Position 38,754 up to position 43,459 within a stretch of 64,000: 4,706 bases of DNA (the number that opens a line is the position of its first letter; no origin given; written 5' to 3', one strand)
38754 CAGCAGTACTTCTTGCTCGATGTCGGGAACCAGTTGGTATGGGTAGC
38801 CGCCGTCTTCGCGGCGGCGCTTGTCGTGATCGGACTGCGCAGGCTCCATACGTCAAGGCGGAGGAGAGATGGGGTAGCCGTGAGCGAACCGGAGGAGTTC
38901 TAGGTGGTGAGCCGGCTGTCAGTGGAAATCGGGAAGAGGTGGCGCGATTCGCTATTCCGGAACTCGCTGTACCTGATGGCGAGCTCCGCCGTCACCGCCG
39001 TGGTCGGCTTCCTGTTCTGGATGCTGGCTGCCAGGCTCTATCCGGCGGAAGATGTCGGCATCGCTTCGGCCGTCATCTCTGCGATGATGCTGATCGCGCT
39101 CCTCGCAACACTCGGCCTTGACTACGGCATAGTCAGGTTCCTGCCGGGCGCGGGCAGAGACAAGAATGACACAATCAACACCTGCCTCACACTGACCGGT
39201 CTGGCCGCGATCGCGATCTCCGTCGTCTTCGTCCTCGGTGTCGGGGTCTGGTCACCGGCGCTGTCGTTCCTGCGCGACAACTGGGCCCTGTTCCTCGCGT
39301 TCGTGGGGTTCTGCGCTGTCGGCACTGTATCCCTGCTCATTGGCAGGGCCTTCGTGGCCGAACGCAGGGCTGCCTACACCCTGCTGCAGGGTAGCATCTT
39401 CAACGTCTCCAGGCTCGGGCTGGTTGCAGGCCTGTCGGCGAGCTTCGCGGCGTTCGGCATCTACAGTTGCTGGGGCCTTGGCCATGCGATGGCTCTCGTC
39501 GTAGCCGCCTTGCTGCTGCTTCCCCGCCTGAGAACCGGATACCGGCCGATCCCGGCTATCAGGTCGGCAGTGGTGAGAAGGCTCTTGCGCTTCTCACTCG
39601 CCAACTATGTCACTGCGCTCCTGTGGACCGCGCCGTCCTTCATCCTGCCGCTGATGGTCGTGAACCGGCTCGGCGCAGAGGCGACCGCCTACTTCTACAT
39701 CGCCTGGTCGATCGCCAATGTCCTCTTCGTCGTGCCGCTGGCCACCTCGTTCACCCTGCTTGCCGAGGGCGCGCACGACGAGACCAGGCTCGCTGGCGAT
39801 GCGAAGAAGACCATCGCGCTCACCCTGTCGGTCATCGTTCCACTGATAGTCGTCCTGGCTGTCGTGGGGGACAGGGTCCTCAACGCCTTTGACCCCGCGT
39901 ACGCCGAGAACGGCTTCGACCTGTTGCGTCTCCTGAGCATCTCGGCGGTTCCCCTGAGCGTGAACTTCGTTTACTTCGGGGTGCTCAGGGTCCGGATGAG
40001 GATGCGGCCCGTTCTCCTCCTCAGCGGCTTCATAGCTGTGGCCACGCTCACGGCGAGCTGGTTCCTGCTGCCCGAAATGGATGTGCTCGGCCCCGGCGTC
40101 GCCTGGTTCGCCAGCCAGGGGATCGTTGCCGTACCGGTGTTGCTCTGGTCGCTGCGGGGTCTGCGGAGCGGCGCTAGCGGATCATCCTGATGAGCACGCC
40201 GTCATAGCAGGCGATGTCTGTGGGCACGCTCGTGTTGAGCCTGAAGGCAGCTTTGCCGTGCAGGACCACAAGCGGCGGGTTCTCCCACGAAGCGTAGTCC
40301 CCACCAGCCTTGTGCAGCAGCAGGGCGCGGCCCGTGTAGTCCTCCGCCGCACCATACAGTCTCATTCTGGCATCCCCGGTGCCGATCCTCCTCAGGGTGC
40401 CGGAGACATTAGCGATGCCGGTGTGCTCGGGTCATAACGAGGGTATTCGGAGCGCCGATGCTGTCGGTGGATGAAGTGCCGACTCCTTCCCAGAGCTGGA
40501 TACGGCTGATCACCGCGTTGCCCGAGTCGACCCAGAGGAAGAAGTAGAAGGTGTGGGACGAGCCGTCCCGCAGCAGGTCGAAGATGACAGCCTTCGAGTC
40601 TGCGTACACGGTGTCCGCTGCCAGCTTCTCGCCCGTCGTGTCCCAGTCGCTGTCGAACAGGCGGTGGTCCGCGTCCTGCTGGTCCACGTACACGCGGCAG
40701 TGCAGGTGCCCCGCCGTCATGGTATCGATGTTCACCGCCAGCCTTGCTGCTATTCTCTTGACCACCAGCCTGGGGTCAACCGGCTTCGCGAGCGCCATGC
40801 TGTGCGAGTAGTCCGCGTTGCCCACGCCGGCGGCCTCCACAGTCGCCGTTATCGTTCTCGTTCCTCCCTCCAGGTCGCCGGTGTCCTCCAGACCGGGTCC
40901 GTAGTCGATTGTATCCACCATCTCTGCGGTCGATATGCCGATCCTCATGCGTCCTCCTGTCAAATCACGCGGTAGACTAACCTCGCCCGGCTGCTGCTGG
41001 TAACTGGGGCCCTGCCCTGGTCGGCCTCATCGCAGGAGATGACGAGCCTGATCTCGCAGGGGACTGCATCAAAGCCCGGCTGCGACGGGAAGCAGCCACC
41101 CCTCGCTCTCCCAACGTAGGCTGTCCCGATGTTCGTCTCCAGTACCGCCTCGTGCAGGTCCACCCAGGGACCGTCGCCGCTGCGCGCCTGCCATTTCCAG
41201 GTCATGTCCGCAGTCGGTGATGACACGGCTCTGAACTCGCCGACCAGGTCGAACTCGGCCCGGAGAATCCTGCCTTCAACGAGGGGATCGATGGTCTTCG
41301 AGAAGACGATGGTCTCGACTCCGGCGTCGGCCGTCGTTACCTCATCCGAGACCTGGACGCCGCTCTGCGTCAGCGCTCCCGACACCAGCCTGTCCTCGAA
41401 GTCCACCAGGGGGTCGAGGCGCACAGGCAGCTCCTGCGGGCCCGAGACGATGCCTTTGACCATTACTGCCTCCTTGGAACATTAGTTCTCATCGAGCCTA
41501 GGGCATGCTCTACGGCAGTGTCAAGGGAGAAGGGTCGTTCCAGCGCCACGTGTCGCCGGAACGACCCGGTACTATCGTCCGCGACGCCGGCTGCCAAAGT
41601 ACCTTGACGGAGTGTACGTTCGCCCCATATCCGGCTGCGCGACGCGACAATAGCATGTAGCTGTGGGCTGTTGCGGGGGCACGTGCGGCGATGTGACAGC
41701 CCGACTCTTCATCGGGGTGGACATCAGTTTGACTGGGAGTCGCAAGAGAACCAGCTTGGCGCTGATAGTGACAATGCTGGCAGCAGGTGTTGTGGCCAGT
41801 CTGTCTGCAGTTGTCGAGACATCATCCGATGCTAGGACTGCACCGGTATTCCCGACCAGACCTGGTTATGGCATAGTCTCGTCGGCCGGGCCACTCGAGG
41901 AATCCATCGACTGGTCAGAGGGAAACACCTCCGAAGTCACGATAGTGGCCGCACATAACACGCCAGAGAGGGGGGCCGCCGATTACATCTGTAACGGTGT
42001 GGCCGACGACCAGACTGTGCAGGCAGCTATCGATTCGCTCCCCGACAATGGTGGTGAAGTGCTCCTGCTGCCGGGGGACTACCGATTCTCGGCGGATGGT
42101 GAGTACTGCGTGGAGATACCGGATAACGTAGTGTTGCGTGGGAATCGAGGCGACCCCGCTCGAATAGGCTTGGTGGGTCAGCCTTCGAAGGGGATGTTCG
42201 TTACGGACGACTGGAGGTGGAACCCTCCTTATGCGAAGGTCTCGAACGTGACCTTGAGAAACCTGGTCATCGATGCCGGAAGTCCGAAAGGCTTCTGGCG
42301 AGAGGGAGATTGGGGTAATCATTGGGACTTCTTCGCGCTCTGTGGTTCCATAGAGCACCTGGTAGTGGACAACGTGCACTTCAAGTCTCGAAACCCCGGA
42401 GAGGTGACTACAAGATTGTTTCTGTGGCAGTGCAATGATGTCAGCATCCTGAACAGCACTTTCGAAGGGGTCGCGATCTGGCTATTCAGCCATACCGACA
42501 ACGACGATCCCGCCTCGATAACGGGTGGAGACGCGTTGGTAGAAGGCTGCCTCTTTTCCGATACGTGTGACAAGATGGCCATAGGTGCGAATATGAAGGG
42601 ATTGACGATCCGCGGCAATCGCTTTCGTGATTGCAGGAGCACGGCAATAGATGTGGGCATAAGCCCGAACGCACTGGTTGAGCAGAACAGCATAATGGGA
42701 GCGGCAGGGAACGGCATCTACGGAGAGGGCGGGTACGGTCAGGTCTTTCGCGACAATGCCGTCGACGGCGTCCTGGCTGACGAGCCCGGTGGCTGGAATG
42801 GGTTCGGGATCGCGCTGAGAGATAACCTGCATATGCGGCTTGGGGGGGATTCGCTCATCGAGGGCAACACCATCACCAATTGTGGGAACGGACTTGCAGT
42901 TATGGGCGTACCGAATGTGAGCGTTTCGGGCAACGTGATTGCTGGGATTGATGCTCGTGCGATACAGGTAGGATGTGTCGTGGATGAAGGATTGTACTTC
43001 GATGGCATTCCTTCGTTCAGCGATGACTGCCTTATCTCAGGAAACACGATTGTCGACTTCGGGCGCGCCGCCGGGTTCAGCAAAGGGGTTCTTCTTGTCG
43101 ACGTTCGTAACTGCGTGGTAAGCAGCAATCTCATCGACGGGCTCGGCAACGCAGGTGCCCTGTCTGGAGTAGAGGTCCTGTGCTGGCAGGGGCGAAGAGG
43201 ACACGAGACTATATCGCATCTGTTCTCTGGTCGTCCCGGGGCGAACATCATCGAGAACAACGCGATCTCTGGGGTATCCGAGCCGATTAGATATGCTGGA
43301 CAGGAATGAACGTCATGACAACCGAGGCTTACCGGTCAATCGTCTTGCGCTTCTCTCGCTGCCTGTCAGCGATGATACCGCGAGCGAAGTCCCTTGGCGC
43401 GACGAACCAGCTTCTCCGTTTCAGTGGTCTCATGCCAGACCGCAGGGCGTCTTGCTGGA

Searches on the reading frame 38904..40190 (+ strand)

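Call 65: search_protein_families(library=pfam, proteins=[window:38904-40190:+], max_evalue=0.001)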
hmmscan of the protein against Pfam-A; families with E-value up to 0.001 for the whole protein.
window:38904-40190:+ (428 aa): 3 families
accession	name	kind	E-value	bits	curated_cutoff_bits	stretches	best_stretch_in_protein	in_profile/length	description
PF01943.22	Polysacc_synt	-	1.6e-08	34.8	28.2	1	18-274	2-254/274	Polysaccharide biosynthesis protein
PF01554.23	MatE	-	1.1e-06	28.9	24.9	1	246-379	13-153/161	MatE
PF13440.11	Polysacc_synt_3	-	1.2e-05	25.1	23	1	43-327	3-281/293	Polysaccharide biosynthesis protein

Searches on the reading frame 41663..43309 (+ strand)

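Call 65: search_protein_families(library=pfam, proteins=[window:41663-43309:+], max_evalue=0.001)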
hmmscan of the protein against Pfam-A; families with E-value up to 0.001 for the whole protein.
window:41663-43309:+ (548 aa): 2 families
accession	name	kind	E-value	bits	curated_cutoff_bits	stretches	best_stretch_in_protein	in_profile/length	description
PF13229.12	Beta_helix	-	5.6e-18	65.5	25.9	2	253-386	4-121/158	Right handed beta helix region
PF05048.19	NosD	-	5.7e-12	46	23.6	1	248-367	37-146/212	Periplasmic copper-binding protein (NosD)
